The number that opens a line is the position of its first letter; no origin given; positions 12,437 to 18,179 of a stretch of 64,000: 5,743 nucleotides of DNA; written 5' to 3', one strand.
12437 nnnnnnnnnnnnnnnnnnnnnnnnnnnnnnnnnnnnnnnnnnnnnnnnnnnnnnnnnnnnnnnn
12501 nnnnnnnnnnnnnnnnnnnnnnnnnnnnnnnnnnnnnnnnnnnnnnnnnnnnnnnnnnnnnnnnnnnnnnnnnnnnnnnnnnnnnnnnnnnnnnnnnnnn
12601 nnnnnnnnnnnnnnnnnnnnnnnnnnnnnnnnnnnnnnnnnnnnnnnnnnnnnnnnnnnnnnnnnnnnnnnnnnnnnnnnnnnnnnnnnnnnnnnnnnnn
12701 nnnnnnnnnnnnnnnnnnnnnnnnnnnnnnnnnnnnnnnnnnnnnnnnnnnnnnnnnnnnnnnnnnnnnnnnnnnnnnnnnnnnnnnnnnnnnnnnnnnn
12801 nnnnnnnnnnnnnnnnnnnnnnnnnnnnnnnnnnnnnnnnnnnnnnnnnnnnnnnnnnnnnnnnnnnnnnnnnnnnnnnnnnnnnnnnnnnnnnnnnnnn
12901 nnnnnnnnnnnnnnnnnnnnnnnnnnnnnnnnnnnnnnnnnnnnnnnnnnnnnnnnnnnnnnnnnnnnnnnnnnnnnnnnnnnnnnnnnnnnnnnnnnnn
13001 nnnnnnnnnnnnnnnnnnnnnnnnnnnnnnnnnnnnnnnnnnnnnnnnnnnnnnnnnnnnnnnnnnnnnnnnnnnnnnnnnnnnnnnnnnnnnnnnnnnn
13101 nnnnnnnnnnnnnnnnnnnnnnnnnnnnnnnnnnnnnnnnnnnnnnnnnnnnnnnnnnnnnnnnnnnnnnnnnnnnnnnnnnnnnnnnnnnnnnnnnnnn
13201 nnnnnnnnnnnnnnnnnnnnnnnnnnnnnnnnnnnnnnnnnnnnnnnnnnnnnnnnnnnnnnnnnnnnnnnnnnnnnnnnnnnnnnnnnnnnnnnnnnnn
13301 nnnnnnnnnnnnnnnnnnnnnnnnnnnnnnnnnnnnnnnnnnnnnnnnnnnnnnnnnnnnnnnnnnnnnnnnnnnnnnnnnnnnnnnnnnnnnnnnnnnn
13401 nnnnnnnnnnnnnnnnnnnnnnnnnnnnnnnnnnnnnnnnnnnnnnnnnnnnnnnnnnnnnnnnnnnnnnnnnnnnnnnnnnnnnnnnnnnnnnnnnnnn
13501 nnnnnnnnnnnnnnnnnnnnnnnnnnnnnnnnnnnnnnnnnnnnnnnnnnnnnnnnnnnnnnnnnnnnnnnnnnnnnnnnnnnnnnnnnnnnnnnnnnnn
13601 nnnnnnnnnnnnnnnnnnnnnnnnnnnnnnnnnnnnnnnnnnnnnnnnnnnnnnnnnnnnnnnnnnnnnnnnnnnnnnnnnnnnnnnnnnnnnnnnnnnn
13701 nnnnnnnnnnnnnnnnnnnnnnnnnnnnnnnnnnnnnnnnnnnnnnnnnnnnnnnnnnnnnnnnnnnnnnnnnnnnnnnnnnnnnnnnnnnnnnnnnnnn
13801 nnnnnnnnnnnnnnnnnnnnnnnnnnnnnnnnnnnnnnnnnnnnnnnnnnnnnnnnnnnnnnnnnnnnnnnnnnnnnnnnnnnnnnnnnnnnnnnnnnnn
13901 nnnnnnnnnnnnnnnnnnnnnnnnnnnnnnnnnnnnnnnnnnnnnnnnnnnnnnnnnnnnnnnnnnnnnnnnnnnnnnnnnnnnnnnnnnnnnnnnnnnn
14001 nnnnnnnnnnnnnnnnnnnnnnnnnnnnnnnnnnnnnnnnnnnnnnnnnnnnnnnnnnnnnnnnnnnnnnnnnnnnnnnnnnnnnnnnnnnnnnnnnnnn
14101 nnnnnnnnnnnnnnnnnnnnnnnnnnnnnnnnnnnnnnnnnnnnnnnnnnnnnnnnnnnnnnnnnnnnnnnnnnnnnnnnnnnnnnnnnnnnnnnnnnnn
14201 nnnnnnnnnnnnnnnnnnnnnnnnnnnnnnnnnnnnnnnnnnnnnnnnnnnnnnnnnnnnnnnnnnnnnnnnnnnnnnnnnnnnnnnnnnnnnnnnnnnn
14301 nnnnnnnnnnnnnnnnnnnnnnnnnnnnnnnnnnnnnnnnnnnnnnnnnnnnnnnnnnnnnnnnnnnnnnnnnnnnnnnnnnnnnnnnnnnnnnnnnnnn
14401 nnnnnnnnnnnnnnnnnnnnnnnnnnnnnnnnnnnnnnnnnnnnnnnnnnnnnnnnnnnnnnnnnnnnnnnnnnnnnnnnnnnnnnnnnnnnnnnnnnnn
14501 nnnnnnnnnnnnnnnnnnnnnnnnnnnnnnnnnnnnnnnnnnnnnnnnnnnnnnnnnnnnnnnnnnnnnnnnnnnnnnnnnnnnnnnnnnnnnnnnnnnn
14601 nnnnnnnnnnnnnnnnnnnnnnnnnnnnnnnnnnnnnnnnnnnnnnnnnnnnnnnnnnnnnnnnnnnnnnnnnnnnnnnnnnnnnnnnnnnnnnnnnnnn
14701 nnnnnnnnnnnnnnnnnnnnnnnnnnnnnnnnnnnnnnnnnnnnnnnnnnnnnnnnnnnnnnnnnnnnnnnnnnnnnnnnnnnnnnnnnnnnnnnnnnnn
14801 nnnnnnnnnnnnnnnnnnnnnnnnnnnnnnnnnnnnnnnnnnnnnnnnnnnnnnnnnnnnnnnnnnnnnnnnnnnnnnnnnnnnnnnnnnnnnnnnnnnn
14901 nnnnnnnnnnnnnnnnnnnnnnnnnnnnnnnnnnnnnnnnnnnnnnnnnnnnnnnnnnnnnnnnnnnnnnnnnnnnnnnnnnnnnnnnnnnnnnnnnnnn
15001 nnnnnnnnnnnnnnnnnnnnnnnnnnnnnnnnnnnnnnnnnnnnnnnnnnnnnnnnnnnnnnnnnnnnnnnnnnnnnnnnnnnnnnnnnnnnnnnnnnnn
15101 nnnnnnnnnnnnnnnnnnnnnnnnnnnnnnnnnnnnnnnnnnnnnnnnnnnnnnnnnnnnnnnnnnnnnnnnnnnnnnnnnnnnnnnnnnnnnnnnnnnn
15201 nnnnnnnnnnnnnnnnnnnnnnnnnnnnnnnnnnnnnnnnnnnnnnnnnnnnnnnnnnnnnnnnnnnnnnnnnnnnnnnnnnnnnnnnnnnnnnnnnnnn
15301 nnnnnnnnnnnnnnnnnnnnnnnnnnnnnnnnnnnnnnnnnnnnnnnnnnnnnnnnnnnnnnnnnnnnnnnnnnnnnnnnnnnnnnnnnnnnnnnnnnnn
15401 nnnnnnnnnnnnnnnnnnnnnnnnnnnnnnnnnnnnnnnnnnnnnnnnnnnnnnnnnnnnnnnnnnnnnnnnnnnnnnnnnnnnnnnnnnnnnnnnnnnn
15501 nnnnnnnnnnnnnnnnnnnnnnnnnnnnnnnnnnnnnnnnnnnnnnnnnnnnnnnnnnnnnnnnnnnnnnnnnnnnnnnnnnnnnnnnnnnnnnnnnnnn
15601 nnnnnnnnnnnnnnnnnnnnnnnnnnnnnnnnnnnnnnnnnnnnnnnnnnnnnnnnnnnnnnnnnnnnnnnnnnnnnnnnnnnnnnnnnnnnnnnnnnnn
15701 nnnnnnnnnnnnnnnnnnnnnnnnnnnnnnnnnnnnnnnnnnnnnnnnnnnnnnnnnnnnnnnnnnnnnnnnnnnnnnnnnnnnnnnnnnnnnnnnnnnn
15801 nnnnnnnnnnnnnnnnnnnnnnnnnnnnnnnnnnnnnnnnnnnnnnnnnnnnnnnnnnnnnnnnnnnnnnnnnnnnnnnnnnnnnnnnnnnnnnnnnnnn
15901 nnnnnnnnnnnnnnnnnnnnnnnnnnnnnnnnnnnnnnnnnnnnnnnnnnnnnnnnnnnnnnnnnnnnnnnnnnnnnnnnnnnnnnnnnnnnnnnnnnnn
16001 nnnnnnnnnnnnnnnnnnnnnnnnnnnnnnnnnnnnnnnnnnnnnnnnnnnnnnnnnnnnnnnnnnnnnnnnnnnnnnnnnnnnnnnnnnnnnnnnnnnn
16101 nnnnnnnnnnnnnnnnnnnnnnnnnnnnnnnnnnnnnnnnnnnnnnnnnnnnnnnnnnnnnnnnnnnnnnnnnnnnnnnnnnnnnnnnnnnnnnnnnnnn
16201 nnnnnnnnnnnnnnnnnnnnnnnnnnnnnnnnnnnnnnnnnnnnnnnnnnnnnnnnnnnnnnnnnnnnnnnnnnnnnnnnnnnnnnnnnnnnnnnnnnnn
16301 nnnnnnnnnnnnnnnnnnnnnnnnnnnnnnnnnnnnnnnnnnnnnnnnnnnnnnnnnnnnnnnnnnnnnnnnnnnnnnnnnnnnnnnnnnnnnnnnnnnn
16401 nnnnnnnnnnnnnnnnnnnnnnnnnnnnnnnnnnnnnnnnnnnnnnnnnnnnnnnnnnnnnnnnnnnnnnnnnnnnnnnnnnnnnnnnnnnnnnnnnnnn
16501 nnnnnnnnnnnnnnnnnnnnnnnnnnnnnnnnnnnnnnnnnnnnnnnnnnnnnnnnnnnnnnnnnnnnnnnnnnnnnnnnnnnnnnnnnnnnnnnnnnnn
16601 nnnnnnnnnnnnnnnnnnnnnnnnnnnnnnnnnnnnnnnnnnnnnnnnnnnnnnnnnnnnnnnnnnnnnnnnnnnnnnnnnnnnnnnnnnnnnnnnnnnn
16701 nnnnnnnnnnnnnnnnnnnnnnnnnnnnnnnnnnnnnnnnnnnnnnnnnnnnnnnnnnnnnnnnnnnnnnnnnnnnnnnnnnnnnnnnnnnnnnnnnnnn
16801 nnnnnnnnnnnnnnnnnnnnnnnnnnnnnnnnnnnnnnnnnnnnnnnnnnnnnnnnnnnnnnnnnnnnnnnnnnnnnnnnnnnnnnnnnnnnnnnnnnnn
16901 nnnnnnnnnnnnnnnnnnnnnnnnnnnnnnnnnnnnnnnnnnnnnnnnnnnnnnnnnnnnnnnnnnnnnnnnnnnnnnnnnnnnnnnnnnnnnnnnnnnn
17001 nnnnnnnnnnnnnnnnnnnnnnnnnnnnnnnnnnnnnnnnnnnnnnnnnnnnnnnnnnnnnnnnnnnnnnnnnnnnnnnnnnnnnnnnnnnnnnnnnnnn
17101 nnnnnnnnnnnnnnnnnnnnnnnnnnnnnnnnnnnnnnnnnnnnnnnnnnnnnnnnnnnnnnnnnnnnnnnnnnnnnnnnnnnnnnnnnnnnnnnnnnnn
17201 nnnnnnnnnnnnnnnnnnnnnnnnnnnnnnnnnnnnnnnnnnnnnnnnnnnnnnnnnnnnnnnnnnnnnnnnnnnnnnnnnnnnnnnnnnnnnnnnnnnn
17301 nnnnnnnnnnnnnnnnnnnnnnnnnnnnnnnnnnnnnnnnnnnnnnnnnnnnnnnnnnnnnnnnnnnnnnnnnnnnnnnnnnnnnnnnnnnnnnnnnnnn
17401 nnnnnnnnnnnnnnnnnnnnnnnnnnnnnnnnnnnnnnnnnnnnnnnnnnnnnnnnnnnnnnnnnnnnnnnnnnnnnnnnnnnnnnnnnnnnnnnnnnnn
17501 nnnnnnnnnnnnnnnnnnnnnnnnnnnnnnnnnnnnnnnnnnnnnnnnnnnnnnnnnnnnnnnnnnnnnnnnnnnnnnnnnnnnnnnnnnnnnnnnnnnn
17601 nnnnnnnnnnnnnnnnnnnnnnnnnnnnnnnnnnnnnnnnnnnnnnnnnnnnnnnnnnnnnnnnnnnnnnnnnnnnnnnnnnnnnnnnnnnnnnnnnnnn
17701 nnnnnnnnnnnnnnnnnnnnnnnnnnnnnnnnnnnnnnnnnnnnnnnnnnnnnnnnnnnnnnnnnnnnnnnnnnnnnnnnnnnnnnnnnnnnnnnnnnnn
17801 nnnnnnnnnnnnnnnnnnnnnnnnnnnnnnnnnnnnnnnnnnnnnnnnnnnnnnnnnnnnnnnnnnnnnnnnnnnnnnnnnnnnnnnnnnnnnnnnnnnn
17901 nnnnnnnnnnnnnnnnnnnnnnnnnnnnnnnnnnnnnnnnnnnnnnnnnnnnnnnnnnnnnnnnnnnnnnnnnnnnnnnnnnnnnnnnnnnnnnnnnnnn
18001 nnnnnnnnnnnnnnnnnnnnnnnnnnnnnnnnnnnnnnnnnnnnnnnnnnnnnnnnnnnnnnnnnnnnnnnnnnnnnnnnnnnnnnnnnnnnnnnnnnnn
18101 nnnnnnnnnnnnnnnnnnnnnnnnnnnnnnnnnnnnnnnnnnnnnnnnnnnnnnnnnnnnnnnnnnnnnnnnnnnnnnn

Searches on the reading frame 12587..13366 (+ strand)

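Call 23: search_protein_families(library=pfam, proteins=[window:12587-13366:+], max_evalue=0.001)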
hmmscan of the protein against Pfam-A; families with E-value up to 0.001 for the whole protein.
window:12587-13366:+ (259 aa): 1 family
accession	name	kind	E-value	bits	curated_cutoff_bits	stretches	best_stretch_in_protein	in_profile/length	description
PF01026.27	TatD_DNase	-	5.6e-83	278.6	27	1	4-254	1-252/253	TatD related DNase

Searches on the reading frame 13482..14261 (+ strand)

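Call 23: search_protein_families(library=pfam, proteins=[window:13482-14261:+], max_evalue=0.001)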
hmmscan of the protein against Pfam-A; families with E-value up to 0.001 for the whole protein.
window:13482-14261:+ (259 aa): 2 families
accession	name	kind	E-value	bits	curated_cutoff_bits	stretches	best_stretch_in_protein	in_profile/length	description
PF12706.13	Lactamase_B_2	-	1.8e-36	126.1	27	1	48-231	2-200/200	Beta-lactamase superfamily domain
PF00753.33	Lactamase_B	-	4.1e-09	37.1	22.7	1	39-150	8-113/196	Metallo-beta-lactamase superfamily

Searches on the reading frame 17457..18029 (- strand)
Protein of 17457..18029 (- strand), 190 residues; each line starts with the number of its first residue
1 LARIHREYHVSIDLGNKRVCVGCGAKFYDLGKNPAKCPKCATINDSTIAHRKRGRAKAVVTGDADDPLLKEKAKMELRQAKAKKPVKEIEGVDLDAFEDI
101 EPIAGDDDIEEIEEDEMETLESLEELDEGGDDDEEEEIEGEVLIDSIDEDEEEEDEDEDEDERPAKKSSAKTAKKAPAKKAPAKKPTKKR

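Call 23: search_protein_families(library=pfam, proteins=[window:17457-18029:-], max_evalue=0.001)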
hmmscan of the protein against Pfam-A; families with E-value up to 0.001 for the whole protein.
window:17457-18029:- (190 aa): 1 family
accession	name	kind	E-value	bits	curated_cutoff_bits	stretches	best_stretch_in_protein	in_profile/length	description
PF09538.15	FYDLN_acid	-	2.7e-10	41.3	23.9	1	13-119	5-88/105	Protein of unknown function (FYDLN_acid)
